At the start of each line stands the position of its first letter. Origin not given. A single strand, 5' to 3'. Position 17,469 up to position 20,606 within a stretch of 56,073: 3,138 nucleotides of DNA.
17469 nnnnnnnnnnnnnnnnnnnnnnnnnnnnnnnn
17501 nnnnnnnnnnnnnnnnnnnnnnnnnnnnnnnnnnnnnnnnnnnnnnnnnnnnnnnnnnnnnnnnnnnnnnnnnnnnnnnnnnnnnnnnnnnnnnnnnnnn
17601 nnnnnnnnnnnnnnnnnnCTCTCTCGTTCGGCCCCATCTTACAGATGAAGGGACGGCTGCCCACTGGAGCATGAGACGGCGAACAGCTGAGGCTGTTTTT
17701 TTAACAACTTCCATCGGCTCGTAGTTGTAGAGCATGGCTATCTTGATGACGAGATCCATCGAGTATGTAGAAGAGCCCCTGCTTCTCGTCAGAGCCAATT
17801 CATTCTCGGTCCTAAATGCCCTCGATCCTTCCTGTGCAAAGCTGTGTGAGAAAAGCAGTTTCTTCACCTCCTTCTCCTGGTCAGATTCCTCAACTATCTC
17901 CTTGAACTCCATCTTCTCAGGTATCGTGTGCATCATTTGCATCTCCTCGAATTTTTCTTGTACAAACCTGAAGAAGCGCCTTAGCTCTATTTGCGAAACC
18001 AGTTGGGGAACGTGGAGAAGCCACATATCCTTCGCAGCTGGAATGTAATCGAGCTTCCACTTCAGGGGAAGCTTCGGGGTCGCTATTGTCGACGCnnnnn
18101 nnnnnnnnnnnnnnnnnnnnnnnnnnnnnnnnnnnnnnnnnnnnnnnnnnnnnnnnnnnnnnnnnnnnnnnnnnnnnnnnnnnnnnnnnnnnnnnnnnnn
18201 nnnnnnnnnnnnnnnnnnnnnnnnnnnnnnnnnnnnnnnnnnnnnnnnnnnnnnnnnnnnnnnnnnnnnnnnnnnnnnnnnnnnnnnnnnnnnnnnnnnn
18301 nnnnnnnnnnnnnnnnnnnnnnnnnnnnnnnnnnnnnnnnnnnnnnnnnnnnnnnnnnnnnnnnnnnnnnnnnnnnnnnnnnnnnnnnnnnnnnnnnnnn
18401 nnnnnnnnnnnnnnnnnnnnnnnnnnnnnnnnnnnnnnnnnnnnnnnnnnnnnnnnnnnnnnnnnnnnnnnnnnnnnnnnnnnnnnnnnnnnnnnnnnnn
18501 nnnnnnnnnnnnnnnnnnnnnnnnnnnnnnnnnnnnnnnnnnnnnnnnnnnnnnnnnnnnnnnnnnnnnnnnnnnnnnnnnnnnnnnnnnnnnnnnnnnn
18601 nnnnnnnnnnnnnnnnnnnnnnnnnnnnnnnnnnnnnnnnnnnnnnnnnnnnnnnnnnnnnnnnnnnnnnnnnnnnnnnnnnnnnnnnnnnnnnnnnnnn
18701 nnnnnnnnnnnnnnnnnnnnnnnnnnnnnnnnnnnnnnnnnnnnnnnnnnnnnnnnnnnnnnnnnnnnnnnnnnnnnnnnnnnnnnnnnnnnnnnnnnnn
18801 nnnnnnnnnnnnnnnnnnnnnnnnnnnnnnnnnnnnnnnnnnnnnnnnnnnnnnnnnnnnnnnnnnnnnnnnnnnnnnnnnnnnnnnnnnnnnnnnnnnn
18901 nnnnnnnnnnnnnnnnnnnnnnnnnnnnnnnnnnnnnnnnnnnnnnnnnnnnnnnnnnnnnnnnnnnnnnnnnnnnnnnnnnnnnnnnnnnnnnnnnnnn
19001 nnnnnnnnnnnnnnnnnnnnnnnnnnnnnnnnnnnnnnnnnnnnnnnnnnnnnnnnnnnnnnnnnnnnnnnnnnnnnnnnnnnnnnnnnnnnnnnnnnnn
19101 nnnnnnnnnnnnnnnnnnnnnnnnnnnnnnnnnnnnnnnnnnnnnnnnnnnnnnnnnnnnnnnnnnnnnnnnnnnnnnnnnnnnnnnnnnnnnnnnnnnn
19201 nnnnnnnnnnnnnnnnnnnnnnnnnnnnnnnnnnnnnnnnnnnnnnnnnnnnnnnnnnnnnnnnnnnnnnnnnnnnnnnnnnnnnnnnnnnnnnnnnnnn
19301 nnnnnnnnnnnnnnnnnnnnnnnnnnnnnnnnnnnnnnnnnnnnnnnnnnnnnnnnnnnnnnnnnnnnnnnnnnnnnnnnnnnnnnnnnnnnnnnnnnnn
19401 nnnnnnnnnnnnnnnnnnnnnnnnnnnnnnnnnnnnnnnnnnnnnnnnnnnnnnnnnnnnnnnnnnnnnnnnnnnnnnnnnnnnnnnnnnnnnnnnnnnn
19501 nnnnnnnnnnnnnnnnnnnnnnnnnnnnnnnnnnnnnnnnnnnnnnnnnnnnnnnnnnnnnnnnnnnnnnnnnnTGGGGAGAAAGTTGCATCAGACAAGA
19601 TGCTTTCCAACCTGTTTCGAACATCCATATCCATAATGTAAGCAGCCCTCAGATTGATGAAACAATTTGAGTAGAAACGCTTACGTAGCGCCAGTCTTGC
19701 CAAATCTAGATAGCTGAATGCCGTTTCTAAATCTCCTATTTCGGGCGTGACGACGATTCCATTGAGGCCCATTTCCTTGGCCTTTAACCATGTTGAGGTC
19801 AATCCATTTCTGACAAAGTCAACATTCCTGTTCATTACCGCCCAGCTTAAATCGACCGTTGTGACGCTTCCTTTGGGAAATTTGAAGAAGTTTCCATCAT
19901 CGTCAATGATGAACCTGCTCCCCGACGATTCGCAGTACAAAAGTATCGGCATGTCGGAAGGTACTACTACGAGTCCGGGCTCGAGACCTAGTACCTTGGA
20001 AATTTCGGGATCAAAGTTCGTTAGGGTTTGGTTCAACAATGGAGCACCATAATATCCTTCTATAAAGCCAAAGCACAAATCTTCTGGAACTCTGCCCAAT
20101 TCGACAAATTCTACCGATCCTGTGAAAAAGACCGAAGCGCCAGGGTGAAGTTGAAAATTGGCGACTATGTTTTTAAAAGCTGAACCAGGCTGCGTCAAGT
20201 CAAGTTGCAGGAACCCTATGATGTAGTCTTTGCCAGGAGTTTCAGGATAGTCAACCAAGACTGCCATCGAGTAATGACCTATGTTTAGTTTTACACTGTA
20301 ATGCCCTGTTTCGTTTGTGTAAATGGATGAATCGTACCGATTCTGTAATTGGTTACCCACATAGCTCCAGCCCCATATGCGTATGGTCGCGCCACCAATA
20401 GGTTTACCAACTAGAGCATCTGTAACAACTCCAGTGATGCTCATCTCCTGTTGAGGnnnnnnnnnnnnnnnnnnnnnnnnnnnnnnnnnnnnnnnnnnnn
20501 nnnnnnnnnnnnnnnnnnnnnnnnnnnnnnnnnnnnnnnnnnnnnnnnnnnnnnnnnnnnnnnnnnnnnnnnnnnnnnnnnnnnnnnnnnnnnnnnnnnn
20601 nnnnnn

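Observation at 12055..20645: Three-gene envelope module: FtsX/MacB-type permease-pseudoNBD fusion, ABC-2 permease, giant beta-helix/GH/NEW3 surface protein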

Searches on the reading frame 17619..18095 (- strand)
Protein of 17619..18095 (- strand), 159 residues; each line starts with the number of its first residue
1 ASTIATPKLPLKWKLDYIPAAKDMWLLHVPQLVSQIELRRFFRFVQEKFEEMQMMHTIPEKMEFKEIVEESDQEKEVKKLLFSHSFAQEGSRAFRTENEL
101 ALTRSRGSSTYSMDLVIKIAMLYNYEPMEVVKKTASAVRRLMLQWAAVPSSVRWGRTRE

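Call 60: predict_structure(alignment_id=A3)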
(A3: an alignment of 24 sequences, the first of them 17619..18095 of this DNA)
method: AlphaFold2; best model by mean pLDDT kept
length: 159 residues; sequences in the alignment: 24
mean_pLDDT: 81.4   pTM: 0.75
mean pLDDT of the five models: 81.4, 79.5, 79.4, 79.3, 78.8
residues with pLDDT >= 90: 56; 70-90: 76; 50-70: 16; < 50: 11
segments of 3 or more residues with pLDDT < 50: 1-8, 157-159
pLDDT, mean of each block of 10 residues (from residue 1): 43 70 80 82 89 80 91 88 90 93 86 91 91 91 81 53
secondary structure, 60 per line:
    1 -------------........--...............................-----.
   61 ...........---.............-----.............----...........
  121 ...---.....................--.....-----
elements in order: E14-18 E24-34 H35-54 E60-71 E75-87 E93-105 E110-123 H127-147 H150-154
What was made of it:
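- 17622..18083 (-): A residues 855-1008: family-private cytoplasmic alpha/beta domain (beta-beta-alpha-beta4-alpha). AF2 pLDDT 81, pTM 0.75 (call 60).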

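Call 62: fold_search(model_id=the predicted structure, library=pdb)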
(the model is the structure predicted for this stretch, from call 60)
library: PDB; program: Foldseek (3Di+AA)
matches with E <= 10: 1408; with E <= 0.001: 0
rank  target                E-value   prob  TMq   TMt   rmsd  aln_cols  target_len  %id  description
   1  3lyd_B                3.9e-03  0.84  0.26  0.25  10.9       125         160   12  Crystal structure of Putative uncharacterized protein from Jonesia denitrificans (released 2010-03-09)
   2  4ds8_A                8.6e-03  0.82  0.32  0.30  11.8       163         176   12  Complex structure of abscisic acid receptor PYL3-(+)-ABA-HAB1 in the presence of Mn2+ (released 2012-06-06)
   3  3lyd_A                1.1e-02  0.87  0.30  0.30  10.2       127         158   10  Crystal structure of Putative uncharacterized protein from Jonesia denitrificans (released 2010-03-09)
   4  6sjj_J                1.1e-02  0.82  0.32  0.32  12.3       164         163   10  A new modulated crystal structure of ANS complex of St John's wort Hyp-1 protein with 36 protein molecules in the asym (released 2020-06-24)
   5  2xb3                  1.3e-02  1.00  0.40  0.41   5.8       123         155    7  The Structure of Cyanobacterial PsbP (released 2010-08-25)
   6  4a84                  1.3e-02  0.92  0.36  0.36  12.2       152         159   13  Crystal Structure of Major Birch Pollen Allergen Bet v 1 a F30V mutant in complex with deoxycholate. (released 2012-05-30)
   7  2lnj_MODEL_1_A        1.6e-02  0.87  0.32  0.30  10.5       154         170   10  Solution Structure of Cyanobacterial PsbP (CyanoP) from Synechocystis sp. PCC 6803 (released 2012-06-06)
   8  3rt0_D                2.5e-02  0.77  0.35  0.35  12.5       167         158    7  Crystal structure of PYL10-HAB1 complex in the absence of abscisic acid (ABA) (released 2011-06-22)
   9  4bk6_A                2.9e-02  0.75  0.33  0.33  12.5       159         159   11  Crystal Structure of a dimeric variant of Bet v 1 (released 2013-11-27)
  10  2rer                  3.0e-02  0.90  0.39  0.40  11.6       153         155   12  Crystal structure of the aromatase/cyclase domain of TcmN from Streptomyces glaucescens (released 2008-04-22)
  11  1eq6                  3.0e-02  0.57  0.26  0.23  13.9       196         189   10  1.9 ANGSTROM RESOLUTION CRYSTAL STRUCTURE OF THE SACCHAROMYCES CEREVISIAE RAN-BINDING PROTEIN MOG1P (released 2000-05-27)
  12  3w9r                  3.4e-02  0.87  0.38  0.36  12.5       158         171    7  Crystal structure of the high-affinity abscisic acid receptor PYL9/RCAR9 bound to ABA (released 2014-04-09)
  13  6stb_B                3.6e-02  0.57  0.32  0.33  13.4       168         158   10  Crystal structure of the strawberry pathogenesis-related 10 (PR-10) Fra a 1.02 protein, Q64W mutant (released 2019-12-18)
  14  2e3s                  3.8e-02  0.54  0.33  0.26  15.8       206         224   10  Crystal structure of CERT START domain co-crystallized with C24-ceramide (P21) (released 2007-12-18)
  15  4bkc_A                4.3e-02  0.54  0.29  0.29  12.7       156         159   12  Crystal Structure of a unusually linked dimeric variant of Bet v 1 (released 2013-11-27)
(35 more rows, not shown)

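Call 66: search_protein_families(library=pfam, proteins=[window:17619-18095:-], max_evalue=0.05)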
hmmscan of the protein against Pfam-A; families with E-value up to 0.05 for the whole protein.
window:17619-18095:- (159 aa): 0 families
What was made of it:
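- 17622..18083 (-): No Pfam match (call 66).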

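Call 73: search_protein_representatives(protein=window:17619-18095:-)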
Query: 159 residues. Proteins with E-value up to 0.001 (for the whole library): 16; up to 1e-10: 6; up to 1e-30: 5. The best 16 are listed.
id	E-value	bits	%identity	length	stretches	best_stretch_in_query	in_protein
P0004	3.3e-74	263.8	76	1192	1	1-157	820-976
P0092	7.6e-65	233.4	69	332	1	1-156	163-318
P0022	2.0e-51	189.9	60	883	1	1-155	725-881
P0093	5.4e-49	182.0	58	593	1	1-159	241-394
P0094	2.1e-45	170.4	74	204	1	52-158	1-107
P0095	2.3e-14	69.7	73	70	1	62-113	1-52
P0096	1.1e-09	54.5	74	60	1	121-159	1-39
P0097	3.1e-08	49.9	47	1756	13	5-27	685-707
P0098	7.9e-07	45.3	24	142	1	4-148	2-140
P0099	2.5e-06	43.6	28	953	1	2-148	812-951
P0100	2.8e-06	43.5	29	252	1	1-147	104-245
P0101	8.0e-05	38.8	28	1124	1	2-152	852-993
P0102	2.4e-04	37.2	27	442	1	1-152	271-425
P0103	2.6e-04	37.1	27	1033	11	112-156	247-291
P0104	3.6e-04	36.7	27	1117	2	1-148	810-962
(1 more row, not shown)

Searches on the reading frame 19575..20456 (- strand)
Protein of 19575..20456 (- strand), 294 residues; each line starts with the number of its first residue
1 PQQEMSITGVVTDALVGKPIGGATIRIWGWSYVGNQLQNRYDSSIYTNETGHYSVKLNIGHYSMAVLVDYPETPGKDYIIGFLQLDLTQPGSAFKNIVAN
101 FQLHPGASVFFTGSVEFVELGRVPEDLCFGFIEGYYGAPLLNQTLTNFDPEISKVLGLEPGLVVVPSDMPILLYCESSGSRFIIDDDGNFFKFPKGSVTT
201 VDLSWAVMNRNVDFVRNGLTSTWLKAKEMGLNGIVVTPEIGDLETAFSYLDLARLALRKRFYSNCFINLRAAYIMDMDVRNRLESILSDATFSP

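Call 66: search_protein_families(library=pfam, proteins=[window:19575-20456:-], max_evalue=0.05)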
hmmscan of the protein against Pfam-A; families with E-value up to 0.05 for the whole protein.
window:19575-20456:- (294 aa): 2 families
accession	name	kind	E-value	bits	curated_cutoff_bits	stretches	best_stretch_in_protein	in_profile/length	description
PF13620.12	CarboxypepD_reg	-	1.2e-05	26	32.3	1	6-66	1-54/82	Carboxypeptidase regulatory-like domain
PF08400.16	phage_tail_N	-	0.0057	17.1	26.6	1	6-70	4-66/134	Prophage tail fibre N-terminal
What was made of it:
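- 19575..20459 (-): A residues 63-357: N-terminal ectodomain, made of a CarboxypepD_reg-like beta domain, a second beta domain and a three-helix bundle. Pfam PF13620 at 1.2e-5, below the curated cut-off (call 66).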
